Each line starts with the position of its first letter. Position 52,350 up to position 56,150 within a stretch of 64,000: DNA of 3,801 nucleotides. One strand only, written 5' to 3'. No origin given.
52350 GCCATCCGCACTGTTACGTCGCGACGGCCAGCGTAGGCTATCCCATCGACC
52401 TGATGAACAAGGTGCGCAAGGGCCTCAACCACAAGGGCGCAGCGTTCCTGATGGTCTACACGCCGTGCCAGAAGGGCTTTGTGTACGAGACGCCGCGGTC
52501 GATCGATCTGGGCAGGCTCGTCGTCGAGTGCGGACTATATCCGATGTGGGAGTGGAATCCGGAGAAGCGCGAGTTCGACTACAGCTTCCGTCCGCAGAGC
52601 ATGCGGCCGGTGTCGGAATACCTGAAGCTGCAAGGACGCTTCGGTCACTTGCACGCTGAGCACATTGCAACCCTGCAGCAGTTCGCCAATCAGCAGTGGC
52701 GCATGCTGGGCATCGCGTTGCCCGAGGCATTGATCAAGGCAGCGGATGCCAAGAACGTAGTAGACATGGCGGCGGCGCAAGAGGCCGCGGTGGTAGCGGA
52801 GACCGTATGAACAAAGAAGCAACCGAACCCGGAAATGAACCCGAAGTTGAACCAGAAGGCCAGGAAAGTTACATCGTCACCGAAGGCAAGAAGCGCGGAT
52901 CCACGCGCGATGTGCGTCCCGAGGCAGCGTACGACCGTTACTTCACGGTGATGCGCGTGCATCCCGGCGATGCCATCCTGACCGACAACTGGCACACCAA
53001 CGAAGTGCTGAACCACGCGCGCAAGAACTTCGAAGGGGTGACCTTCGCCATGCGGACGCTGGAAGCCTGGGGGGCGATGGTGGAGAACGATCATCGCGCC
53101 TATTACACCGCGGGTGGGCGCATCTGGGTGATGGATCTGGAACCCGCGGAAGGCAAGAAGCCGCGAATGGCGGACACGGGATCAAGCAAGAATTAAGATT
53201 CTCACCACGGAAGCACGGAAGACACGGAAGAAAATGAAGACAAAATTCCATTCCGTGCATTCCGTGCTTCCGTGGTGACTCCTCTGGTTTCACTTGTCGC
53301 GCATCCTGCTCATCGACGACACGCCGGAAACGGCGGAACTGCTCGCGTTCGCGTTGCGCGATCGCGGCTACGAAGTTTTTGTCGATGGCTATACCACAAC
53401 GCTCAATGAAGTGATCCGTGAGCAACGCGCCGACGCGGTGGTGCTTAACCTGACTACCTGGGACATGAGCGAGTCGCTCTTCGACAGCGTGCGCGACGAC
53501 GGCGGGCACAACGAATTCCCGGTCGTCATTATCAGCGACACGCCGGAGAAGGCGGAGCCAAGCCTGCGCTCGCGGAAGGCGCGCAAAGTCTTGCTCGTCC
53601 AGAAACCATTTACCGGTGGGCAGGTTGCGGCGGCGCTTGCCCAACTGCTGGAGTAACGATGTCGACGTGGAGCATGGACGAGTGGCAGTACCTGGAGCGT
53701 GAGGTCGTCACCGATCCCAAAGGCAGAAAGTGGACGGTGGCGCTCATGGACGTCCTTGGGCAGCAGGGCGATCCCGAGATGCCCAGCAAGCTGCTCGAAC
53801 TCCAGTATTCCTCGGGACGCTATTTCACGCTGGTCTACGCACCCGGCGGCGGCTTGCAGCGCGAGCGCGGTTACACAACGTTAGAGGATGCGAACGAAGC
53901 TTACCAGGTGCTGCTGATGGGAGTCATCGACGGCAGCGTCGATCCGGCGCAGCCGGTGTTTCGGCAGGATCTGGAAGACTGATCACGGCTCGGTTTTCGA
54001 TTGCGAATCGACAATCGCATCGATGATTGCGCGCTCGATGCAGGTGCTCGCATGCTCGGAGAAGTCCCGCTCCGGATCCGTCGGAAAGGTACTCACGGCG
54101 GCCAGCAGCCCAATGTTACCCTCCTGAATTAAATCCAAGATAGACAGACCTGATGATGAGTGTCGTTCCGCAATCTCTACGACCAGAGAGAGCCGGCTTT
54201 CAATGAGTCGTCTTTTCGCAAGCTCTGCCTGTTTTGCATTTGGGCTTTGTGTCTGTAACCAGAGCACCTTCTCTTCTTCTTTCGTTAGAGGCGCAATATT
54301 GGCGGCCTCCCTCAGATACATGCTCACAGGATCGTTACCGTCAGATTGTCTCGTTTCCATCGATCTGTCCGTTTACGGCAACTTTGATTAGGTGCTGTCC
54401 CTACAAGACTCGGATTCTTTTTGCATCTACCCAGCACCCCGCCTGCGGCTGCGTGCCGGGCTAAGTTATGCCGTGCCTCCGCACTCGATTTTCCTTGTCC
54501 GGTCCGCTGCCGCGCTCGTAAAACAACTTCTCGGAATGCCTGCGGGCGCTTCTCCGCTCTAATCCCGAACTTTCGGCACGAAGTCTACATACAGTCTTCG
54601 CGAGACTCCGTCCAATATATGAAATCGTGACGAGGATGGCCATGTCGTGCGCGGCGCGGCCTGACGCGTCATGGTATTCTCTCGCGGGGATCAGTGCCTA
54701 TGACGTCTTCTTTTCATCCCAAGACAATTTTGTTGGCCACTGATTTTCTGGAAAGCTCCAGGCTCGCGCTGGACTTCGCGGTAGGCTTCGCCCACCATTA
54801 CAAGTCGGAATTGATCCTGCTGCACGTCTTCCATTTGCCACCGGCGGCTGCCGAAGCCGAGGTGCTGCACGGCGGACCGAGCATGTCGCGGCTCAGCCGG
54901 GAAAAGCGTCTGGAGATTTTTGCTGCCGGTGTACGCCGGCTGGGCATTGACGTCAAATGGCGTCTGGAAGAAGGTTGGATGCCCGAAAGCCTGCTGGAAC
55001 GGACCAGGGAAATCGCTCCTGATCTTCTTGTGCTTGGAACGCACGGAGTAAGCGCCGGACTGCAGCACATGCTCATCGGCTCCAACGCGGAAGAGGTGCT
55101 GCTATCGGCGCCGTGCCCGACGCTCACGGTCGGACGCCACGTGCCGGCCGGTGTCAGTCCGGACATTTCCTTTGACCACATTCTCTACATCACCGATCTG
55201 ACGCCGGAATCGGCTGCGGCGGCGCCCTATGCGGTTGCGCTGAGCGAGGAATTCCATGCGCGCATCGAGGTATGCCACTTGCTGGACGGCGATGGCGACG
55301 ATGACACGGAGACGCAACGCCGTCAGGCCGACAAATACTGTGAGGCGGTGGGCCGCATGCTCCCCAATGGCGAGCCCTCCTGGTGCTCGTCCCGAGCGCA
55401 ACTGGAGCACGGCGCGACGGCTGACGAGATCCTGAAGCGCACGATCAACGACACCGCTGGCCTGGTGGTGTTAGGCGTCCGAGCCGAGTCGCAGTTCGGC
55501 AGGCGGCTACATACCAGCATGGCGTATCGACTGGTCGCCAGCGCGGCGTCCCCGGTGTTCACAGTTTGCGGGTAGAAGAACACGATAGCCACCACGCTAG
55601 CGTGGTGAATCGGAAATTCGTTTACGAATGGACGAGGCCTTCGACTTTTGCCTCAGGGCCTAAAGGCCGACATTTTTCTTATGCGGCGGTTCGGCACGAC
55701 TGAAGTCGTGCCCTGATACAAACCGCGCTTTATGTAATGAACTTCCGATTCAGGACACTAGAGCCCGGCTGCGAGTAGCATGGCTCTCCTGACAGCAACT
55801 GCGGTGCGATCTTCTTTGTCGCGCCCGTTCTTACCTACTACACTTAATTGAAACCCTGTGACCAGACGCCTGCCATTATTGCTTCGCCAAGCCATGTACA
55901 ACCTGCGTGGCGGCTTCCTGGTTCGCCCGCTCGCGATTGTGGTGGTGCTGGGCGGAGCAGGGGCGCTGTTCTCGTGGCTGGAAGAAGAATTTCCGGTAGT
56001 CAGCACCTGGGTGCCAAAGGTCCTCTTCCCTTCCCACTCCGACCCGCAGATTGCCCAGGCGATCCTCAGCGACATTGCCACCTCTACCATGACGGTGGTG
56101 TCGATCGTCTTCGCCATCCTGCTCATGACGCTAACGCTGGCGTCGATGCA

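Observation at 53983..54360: Sigma-70 region 1.2/2-only mini-protein with degenerate promoter-melting residues: possible sigma decoy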

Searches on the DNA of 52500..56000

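Call 35: search_rna_families(source=window, start=52500, end=56000, threshold=evalue, max_evalue=1)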
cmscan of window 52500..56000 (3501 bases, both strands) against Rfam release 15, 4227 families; matches with E-value up to 1: 7.
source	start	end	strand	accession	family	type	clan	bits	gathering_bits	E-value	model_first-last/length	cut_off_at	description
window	53201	53279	-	RF00956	MIR1444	Gene; miRNA;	-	35.7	80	0.00015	1-85/85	no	MIR1444 microRNA precursor family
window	53198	53281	-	RF04164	MIR1507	Gene; miRNA;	-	31.1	73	0.0002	1-107/107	no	MIR1507 microRNA precursor family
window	53202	53278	-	RF04171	MIR1509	Gene; miRNA;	-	24.3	87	0.15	19-103/121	no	MIR1509 microRNA precursor family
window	53178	53304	-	RF01911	MIR2118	Gene; miRNA;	-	22.5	85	0.29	1-170/170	no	MIR2118 microRNA precursor family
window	53175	53300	+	RF01911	MIR2118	Gene; miRNA;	-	22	85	0.39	1-170/170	no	MIR2118 microRNA precursor family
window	54442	54485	+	RF01687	Acido-Lenti-1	Gene; sRNA;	-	20.9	37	0.12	1-46/46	no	Acido-Lenti-1 RNA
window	53206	53273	-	RF04083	MIR528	Gene; miRNA;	-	20.4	62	0.88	1-89/89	no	MIR528 microRNA precursor family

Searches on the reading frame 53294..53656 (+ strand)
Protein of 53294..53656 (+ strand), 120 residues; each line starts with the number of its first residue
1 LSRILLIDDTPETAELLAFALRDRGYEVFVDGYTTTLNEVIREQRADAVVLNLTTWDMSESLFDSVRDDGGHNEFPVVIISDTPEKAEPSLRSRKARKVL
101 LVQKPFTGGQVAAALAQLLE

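Call 3: search_protein_families(library=pfam, proteins=[window:53294-53656:+], max_evalue=1)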
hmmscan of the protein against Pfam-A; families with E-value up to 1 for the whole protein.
window:53294-53656:+ (120 aa): 3 families
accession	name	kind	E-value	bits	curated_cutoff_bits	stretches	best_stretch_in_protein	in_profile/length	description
PF00072.30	Response_reg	-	1.2e-05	25.8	30.2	1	4-114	1-109/111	Response regulator receiver domain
PF02310.24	B12-binding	-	0.025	14.9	32.1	1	15-61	18-68/121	B12 binding domain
PF06490.17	FleQ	-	0.2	12.4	22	1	3-114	1-102/108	Flagellar regulatory protein FleQ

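Call 4: search_protein_families(library=ncbifam, proteins=[window:53294-53656:+], max_evalue=1)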
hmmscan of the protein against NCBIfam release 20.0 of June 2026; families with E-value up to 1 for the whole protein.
window:53294-53656:+ (120 aa): 32 families (the best 25 are shown)
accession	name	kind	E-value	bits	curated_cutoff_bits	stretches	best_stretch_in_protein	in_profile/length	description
NF045717.1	DVU0259_DivK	exception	7.7e-08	32.5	160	1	3-116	4-113/117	DVU0259 family response regulator domain-containing protein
NF041866.1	EpsW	equivalog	1.7e-06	27.6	200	1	3-119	7-125/131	exopolysaccharide biosynthesis response regulator EpsW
TIGR02154.1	PhoB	equivalog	7.2e-06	25.5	296.2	1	2-108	3-109/226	phosphate regulon transcriptional regulator PhoB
NF051870.1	NAssimRespRegNtrX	equivalog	2.9e-05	23.1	600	1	1-110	1-110/452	nitrogen assimilation response regulator NtrX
NF008296.0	PRK11083.1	equivalog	3.6e-05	23.3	273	1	2-84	4-84/228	two-component system response regulator CreB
NF040534.1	resp_reg_YycF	equivalog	7.9e-05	22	340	1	3-81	2-78/231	response regulator YycF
NF033120.0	vanR_FM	exception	0.00017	21.4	460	1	4-81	6-81/231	vancomycin resistance response regulator transcription factor, VanR-F/VanR-M family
NF007005.1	PRK09468.1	equivalog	0.00065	19.2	331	1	2-82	4-83/237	osmolarity response regulator transcription factor OmpR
NF006623.1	PRK09191.1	subfamily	0.00069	19.4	240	1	2-119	138-252/258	PhyR family response regulator anti-anti-sigma factor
NF011695.0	PRK15115.1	equivalog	0.00087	18.2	763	1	2-81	7-85/445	two-component system response regulator GlrR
NF033117.2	vanR_ACDEGLN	exception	0.0022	17.6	350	1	4-85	1-80/226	VanR-ABDEGLN family response regulator transcription factor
NF041733.1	resp_reg_CseB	equivalog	0.0036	16.7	350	1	3-86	2-83/228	two-component system response regulator CseB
NF040689.1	MtrAB_MtrA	equivalog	0.0041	16.5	300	1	4-83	1-78/219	MtrAB system response regulator MtrA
NF007135.0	PRK09581.1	equivalog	0.0041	16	474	1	2-81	3-83/457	PleD family two-component system response regulator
NF007977.0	PRK10701.1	equivalog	0.0058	16.1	330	1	1-53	1-53/241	two-component system response regulator RstA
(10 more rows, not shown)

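Call 69: search_protein_families(library=padloc, proteins=[window:53294-53656:+], max_evalue=0.01)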
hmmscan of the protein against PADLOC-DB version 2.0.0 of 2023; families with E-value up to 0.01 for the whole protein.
window:53294-53656:+ (120 aa): 1 family
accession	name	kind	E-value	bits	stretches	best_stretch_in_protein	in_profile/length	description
PDLC04055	PD-T4-6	-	0.0015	15.4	1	3-119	367-483/496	-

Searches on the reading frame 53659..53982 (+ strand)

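Call 3: search_protein_families(library=pfam, proteins=[window:53659-53982:+], max_evalue=1)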
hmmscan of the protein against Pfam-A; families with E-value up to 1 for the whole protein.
window:53659-53982:+ (107 aa): 1 family
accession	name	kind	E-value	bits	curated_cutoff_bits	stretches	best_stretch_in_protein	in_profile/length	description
PF14801.12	TrmI-like_N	-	0.022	15.2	24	0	16-29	10-23/50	TrmI-like N-terminal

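Call 4: search_protein_families(library=ncbifam, proteins=[window:53659-53982:+], max_evalue=1)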
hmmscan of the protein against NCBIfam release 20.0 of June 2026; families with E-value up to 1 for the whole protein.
window:53659-53982:+ (107 aa): 0 families

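Call 63: search_protein_families(library=pfam, proteins=[window:53659-53982:+], max_evalue=0.1)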
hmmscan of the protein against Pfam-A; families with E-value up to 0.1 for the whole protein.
window:53659-53982:+ (107 aa): 1 family
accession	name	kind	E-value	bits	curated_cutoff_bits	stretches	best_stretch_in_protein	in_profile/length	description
PF14801.12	TrmI-like_N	-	0.022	15.2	24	0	16-29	10-23/50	TrmI-like N-terminal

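Call 69: search_protein_families(library=padloc, proteins=[window:53659-53982:+], max_evalue=0.01)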
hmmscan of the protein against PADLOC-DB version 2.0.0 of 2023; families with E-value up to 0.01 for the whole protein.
window:53659-53982:+ (107 aa): 0 families

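Call 70: search_protein_families(library=phrogs, proteins=[window:53659-53982:+], max_evalue=0.01)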
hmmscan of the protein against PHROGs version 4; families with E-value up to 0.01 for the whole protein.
window:53659-53982:+ (107 aa): 0 families
